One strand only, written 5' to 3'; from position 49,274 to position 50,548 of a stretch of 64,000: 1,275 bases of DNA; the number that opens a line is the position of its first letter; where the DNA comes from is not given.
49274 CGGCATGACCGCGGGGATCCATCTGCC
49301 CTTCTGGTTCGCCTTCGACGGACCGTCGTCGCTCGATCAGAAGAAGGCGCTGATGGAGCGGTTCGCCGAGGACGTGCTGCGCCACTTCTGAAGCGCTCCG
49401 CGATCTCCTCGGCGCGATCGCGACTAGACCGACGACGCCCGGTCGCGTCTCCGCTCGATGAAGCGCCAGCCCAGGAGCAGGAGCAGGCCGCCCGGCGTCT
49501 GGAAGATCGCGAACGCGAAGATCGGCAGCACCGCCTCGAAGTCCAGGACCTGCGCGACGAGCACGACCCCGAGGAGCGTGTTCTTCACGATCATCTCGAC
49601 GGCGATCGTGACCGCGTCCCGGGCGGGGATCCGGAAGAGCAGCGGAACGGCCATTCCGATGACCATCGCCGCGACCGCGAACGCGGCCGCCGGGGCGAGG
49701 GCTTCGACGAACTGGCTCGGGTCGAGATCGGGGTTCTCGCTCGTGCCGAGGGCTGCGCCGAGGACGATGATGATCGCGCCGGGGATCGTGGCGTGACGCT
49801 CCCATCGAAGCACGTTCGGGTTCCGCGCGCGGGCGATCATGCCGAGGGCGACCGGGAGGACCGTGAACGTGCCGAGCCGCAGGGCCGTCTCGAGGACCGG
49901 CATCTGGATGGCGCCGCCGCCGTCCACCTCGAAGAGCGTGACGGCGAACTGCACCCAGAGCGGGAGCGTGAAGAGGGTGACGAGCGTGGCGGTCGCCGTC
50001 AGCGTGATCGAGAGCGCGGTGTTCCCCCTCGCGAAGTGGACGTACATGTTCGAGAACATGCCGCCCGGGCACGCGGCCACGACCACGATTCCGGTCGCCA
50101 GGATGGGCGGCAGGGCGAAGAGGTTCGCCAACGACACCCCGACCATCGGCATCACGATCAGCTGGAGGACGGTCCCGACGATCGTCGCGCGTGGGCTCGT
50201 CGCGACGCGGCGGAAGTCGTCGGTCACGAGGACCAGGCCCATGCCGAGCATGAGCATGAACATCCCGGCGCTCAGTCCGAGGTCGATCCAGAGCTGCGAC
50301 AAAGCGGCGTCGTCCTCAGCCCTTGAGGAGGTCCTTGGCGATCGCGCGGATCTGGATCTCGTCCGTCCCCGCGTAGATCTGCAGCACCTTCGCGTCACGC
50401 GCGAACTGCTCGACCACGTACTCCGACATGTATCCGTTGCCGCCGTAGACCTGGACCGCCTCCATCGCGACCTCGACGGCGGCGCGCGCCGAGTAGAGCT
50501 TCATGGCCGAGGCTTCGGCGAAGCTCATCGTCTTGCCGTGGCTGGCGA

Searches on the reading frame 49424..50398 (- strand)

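Call 98: search_protein_families(library=pfam, proteins=[window:49424-50398:-], max_evalue=0.01)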
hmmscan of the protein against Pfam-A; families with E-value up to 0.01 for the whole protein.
window:49424-50398:- (324 aa): 3 families
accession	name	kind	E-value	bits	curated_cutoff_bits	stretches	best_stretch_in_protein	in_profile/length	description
PF01758.21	SBF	-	6e-31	108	24.3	1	45-213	3-174/191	Sodium Bile acid symporter family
PF13593.11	SBF_like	-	5.3e-15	55.9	25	1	42-284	33-279/313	SBF-like CPA transporter family (DUF4137)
PF03547.23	Mem_trans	-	1.4e-05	24.3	25.7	1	45-149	240-343/343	Membrane transport protein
